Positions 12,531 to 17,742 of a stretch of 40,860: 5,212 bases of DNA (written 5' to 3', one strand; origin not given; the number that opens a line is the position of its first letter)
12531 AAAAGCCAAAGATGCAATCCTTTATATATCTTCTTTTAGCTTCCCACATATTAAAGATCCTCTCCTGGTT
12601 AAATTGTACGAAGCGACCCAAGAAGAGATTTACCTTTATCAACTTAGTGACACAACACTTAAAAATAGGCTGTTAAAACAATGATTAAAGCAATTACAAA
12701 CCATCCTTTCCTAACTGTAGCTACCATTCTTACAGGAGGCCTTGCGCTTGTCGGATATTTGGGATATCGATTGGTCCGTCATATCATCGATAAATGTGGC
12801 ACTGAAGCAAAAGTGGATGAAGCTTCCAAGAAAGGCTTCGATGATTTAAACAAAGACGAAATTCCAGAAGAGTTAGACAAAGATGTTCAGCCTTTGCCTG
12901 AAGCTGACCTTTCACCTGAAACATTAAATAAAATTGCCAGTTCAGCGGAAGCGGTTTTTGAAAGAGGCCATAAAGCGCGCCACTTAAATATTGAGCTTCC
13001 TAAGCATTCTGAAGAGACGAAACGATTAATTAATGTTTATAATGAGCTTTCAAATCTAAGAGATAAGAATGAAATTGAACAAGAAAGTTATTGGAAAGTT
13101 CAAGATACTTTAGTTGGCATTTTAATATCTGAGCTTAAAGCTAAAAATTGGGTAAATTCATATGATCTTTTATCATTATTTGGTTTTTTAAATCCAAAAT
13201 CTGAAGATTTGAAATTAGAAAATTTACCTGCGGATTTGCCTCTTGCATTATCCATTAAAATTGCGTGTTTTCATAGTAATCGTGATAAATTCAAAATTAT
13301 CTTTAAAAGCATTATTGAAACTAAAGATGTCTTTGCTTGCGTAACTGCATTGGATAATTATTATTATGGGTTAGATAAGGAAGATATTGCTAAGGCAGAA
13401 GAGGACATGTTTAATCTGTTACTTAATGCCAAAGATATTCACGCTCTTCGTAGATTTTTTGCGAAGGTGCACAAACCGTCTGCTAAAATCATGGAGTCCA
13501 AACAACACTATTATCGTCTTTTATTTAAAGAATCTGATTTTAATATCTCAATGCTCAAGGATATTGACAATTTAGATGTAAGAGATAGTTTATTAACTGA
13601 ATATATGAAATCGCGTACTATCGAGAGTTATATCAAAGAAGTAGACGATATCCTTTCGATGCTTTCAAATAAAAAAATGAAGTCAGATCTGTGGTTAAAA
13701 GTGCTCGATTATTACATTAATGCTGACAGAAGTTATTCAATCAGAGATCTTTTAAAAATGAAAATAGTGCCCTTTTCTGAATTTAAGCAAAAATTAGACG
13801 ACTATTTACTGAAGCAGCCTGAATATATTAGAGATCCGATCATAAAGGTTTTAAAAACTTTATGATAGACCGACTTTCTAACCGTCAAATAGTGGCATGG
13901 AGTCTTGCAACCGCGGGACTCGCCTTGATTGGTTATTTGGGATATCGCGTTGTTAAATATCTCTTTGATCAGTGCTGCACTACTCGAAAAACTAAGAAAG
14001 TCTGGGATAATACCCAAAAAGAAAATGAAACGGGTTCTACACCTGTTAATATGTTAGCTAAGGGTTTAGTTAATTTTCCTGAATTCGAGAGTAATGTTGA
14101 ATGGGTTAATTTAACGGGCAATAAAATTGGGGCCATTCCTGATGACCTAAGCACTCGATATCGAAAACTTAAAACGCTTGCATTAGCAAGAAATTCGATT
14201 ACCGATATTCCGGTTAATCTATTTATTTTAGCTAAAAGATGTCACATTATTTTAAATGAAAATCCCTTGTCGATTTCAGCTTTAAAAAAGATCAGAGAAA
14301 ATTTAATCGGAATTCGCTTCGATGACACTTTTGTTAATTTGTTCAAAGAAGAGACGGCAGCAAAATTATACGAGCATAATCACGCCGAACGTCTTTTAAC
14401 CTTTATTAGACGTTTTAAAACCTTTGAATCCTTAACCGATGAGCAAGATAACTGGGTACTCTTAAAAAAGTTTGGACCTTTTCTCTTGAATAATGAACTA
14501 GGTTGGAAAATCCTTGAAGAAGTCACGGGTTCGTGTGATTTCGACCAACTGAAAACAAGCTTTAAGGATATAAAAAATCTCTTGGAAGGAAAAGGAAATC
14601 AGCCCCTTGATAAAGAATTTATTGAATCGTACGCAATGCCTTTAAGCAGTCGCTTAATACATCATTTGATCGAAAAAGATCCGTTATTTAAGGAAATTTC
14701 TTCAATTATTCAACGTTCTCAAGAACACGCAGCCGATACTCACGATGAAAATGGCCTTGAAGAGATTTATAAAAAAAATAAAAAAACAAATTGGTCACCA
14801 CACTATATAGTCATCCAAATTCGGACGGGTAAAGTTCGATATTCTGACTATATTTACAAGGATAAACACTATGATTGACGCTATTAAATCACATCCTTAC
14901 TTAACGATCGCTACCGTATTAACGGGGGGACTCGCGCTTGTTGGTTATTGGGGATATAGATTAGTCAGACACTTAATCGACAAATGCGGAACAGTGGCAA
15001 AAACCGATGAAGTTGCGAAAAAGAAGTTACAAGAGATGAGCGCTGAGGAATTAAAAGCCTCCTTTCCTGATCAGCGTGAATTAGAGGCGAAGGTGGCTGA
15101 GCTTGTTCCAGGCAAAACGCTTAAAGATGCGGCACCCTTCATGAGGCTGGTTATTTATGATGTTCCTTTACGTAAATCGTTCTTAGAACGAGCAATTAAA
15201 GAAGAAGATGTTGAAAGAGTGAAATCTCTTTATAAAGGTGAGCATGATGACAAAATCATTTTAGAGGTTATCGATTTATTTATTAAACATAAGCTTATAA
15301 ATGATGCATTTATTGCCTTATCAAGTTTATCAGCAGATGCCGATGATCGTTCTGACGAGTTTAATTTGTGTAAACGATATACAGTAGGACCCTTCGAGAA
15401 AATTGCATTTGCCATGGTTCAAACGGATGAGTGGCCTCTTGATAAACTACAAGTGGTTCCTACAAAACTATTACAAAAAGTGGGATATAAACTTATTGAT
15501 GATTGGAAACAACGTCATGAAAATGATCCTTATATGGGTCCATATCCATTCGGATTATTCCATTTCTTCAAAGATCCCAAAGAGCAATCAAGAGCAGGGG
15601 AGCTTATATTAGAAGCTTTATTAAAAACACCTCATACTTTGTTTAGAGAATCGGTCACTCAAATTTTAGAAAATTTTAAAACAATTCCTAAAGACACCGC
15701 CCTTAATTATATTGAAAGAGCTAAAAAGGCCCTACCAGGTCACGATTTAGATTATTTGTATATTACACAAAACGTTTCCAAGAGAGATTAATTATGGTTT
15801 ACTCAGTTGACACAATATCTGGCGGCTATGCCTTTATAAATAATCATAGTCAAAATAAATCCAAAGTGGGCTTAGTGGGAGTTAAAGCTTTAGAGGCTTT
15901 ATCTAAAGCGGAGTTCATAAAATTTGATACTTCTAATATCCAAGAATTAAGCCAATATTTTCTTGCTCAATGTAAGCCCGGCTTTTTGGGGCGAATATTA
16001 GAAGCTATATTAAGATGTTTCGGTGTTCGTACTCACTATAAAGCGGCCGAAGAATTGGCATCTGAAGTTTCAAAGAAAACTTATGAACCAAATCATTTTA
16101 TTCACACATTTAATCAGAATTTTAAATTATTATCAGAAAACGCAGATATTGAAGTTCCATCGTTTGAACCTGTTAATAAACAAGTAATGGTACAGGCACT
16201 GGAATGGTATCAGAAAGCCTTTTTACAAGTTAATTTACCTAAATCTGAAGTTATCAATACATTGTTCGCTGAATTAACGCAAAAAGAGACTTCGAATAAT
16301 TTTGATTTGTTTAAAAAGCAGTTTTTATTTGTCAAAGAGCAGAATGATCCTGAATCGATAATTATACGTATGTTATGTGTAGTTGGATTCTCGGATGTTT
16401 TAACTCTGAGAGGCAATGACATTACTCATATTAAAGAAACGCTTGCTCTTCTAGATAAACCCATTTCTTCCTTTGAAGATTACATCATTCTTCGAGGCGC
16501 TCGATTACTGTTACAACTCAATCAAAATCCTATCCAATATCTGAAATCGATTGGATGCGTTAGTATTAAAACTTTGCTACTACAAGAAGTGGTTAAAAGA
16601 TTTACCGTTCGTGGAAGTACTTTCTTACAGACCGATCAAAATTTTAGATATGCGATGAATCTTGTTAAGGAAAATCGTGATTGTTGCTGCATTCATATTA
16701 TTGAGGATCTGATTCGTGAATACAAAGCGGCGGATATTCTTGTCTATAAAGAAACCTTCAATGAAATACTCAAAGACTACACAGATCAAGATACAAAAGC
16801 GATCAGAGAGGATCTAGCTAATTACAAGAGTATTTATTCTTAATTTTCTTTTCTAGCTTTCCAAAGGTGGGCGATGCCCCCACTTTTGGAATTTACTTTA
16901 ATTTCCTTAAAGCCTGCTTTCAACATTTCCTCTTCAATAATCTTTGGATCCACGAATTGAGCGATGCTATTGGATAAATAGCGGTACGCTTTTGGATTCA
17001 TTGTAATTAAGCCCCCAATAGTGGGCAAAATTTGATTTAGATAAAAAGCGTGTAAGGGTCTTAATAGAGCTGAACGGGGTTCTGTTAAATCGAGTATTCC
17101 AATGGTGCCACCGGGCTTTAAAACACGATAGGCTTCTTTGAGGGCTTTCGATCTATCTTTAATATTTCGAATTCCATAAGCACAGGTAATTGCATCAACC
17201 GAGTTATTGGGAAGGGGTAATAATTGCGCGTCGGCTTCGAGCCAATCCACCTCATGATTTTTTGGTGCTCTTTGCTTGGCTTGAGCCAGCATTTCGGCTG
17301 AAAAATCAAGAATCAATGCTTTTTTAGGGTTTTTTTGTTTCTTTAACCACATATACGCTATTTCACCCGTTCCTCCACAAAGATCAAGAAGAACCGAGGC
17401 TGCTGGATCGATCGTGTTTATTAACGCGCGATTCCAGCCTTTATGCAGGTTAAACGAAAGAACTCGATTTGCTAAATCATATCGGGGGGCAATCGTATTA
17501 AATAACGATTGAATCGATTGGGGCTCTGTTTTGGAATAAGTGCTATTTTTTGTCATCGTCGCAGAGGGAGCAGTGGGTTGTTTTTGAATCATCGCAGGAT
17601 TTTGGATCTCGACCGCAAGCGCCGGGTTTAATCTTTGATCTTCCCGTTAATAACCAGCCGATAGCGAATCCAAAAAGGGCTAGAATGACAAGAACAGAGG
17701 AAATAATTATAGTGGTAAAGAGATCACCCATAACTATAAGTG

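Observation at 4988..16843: Ten-gene, same-strand, translationally coupled array of uncharacterised paralogs (candidate secreted-effector family expansion)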

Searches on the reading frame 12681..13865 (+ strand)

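Call 4: search_protein_families(library=pfam, proteins=[window:12681-13865:+], max_evalue=0.1)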
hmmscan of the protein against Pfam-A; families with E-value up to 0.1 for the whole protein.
window:12681-13865:+ (394 aa): 1 family
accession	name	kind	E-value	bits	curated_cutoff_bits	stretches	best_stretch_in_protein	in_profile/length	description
PF20781.2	TssR_C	-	0.099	13.3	25.7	0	245-378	4-110/141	TssR C-terminal domain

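Call 28: search_protein_families(library=ncbifam, proteins=[window:12681-13865:+], max_evalue=0.1)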
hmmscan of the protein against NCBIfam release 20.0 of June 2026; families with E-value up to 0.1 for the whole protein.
window:12681-13865:+ (394 aa): 0 families

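Call 82: search_protein_families(library=padloc, proteins=[window:12681-13865:+], max_evalue=0.01)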
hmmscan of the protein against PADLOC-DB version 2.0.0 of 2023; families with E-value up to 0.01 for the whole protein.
window:12681-13865:+ (394 aa): 0 families

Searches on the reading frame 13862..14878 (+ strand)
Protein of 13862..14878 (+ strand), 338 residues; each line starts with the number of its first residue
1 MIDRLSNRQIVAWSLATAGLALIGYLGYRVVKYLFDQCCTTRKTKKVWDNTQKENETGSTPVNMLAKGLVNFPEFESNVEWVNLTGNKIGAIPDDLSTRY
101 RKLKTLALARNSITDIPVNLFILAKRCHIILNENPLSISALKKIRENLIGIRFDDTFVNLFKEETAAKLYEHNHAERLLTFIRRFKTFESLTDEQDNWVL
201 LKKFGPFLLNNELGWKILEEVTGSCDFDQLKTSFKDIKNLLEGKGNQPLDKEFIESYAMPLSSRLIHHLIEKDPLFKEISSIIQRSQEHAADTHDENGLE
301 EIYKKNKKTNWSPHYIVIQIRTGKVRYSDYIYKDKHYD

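Call 4: search_protein_families(library=pfam, proteins=[window:13862-14878:+], max_evalue=0.1)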
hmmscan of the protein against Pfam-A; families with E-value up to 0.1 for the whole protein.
window:13862-14878:+ (338 aa): 3 families
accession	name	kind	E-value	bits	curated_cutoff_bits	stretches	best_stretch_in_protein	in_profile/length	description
PF13855.12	LRR_8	-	1.7e-05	24.9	27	1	78-122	2-47/61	Leucine rich repeat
PF12799.13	LRR_4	-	0.0054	17.4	27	1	78-117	2-40/44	Leucine Rich repeats (2 copies)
PF00560.39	LRR_1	-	0.011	16.1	20.6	0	78-97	1-21/23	Leucine Rich Repeat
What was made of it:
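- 13862..14878 (+): ORF8, 338 aa, anchor module followed by about three leucine-rich repeats. LRR_8 E 1.7e-5, 24.9 bits, below the gathering score of 27 (call 4).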

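Call 28: search_protein_families(library=ncbifam, proteins=[window:13862-14878:+], max_evalue=0.1)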
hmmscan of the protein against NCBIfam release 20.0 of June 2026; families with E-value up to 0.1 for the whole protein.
window:13862-14878:+ (338 aa): 3 families
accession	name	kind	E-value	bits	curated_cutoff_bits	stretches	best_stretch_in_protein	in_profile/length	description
NF047464.1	FibnectbindLIC11051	equivalog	9e-06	24.4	1000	1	62-136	546-616/685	LIC_11051 family fibronectin-binding protein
NF011917.0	PRK15387.1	equivalog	0.022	12.7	1243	1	69-146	394-467/788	type III secretion system effector E3 ubiquitin transferase SspH2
NF041381.1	XopAC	subfamily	0.082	11.6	450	0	88-134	101-146/451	XopAC/AvrAC family type III secretion system effector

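Call 82: search_protein_families(library=padloc, proteins=[window:13862-14878:+], max_evalue=0.01)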
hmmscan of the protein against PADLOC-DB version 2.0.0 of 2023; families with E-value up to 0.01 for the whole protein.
window:13862-14878:+ (338 aa): 0 families

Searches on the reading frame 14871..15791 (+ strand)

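Call 4: search_protein_families(library=pfam, proteins=[window:14871-15791:+], max_evalue=0.1)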
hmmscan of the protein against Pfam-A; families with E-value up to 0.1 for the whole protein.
window:14871-15791:+ (306 aa): 0 families

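Call 28: search_protein_families(library=ncbifam, proteins=[window:14871-15791:+], max_evalue=0.1)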
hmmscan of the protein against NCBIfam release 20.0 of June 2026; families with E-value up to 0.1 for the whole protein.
window:14871-15791:+ (306 aa): 1 family
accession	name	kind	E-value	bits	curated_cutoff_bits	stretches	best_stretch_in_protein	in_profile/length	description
NF001058.0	PRK00117.4-1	equivalog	0.082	12.9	194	0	103-148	70-114/214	recombination regulator RecX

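Call 82: search_protein_families(library=padloc, proteins=[window:14871-15791:+], max_evalue=0.01)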
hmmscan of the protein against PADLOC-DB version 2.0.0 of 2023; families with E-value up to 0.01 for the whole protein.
window:14871-15791:+ (306 aa): 0 families

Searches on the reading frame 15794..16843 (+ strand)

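Call 4: search_protein_families(library=pfam, proteins=[window:15794-16843:+], max_evalue=0.1)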
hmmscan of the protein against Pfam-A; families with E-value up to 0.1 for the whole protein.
window:15794-16843:+ (349 aa): 0 families

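Call 28: search_protein_families(library=ncbifam, proteins=[window:15794-16843:+], max_evalue=0.1)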
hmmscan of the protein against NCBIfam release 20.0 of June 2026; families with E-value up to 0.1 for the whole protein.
window:15794-16843:+ (349 aa): 2 families
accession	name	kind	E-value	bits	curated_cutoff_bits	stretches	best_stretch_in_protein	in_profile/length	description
NF040624.1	HadA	equivalog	0.015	15.5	180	1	252-323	55-121/144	(3R)-hydroxyacyl-ACP dehydratase subunit HadA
NF040620.1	fused_HadA_HadB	exception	0.018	14.5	350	1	252-324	54-122/329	fused (3R)-hydroxyacyl-ACP dehydratase subunits HadA/HadB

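Call 82: search_protein_families(library=padloc, proteins=[window:15794-16843:+], max_evalue=0.01)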
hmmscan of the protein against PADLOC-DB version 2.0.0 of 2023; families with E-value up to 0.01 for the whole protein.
window:15794-16843:+ (349 aa): 0 families

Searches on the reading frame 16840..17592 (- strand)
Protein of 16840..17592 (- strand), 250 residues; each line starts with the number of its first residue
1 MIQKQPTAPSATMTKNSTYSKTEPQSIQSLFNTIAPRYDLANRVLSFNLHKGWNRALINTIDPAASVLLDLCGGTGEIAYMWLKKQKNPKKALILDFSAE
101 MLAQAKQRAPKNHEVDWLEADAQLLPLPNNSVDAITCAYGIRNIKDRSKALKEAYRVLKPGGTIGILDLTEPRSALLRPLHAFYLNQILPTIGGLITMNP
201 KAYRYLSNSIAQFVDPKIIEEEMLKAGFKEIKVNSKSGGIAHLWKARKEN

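Call 13: search_protein_families(library=ncbifam, proteins=[window:16840-17592:-], max_evalue=0.00001)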
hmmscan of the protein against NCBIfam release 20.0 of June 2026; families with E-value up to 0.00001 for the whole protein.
window:16840-17592:- (250 aa): 23 families
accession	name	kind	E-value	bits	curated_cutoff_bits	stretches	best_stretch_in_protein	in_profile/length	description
NF001244.0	PRK00216.1-5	equivalog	1e-75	254.1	216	1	21-248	4-235/236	bifunctional demethylmenaquinone methyltransferase/2-methoxy-6-polyprenyl-1,4-benzoquinol methylase UbiE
TIGR01934.1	MenG_MenH_UbiE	subfamily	1.3e-72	243.7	158.35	1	27-248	1-223/223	ubiquinone/menaquinone biosynthesis methyltransferase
NF001242.0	PRK00216.1-3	equivalog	2.4e-55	187.8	351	1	25-245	28-254/258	bifunctional demethylmenaquinone methyltransferase/2-methoxy-6-polyprenyl-1,4-benzoquinol methylase UbiE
NF052510.1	methyltran_MpqE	exception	3.3e-50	170.7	335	1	24-246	5-232/234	methyl-plastoquinone biosynthesis methyltransferase MpqE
NF001241.0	PRK00216.1-2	equivalog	4.2e-44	150.9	327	1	22-249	8-230/231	demethylmenaquinone methyltransferase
NF001240.0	PRK00216.1-1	equivalog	3.4e-42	144.2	378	1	24-248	22-250/251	bifunctional demethylmenaquinone methyltransferase/2-methoxy-6-polyprenyl-1,4-benzoquinol methylase UbiE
NF001243.0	PRK00216.1-4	equivalog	2.8e-40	138.1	235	1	21-244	3-229/237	demethylmenaquinone methyltransferase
TIGR02752.1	MenG_heptapren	equivalog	4.3e-38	131.1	419.85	1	24-242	4-225/231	demethylmenaquinone methyltransferase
NF004452.0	PRK05785.1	equivalog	1.8e-20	73.4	207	1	22-208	6-185/228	hypothetical protein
NF043040.1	corrin_prot_MT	hypoth_equivalog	2.6e-18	66.2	180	1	33-184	10-165/216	corrinoid protein-associated methyltransferase CpaM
NF045667.1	MTase_DVU1556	equivalog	2.8e-15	56.4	155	1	65-237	23-169/213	DVU_1556 family methyltransferase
TIGR02072.1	BioC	equivalog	9.9e-15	55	184.95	1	65-164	35-130/244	malonyl-ACP O-methyltransferase BioC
NF008823.0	PRK11873.1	subfamily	7.9e-14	51.8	263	1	66-169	79-184/272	arsenite methyltransferase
NF041537.1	ArsM_AhpD_UU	exception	1.5e-12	47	510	1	60-169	73-183/345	arsenite methyltransferase/AhpD domain selenoprotein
NF007610.0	PRK10258.1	equivalog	1.3e-11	44.3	342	1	66-169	44-141/251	malonyl-ACP O-methyltransferase BioC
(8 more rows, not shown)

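Call 18: find_related_loci(query=window:16840-17592:-, collection=genome_contigs, flank=10000)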
Query window:16840-17592:- (250 aa) in genome_contigs; peptide patterns used: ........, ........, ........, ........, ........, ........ (x = any residue, [..] = any of these).
333 stretches matched a pattern; 5 encode a relative of the query (tblastn E <= 1e-3); 5 distinct loci.
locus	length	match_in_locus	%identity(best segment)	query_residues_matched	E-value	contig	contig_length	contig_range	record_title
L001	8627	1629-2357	49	13-249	4e-72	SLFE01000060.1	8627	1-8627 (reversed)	MAG: Waddliaceae bacterium isolate CSSed162cmB_602 CSSed16-2cmB-33986, whole genome shotgun sequence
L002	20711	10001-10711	48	18-248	6e-69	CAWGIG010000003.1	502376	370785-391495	MAG: Waddliaceae bacterium isolate MFD09671.bin.1.120 genome assembly, contig: contig_52805, whole genome shotgun sequen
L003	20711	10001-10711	46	18-248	9e-66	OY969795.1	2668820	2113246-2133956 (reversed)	MAG: uncultured Parachlamydiaceae bacterium isolate MFD05502.bin.c.3 genome assembly, chromosome: 1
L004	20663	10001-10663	43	23-244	2e-50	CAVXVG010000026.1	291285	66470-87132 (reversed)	MAG: Parachlamydiales bacterium isolate MFD04780.bin.2.176 genome assembly, contig: contig_54248, whole genome shotgun s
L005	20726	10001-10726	47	15-250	1e-66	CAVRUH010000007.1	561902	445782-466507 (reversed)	MAG: Waddliaceae bacterium isolate MFD02248.bin.2.105 genome assembly, contig: contig_53681, whole genome shotgun sequen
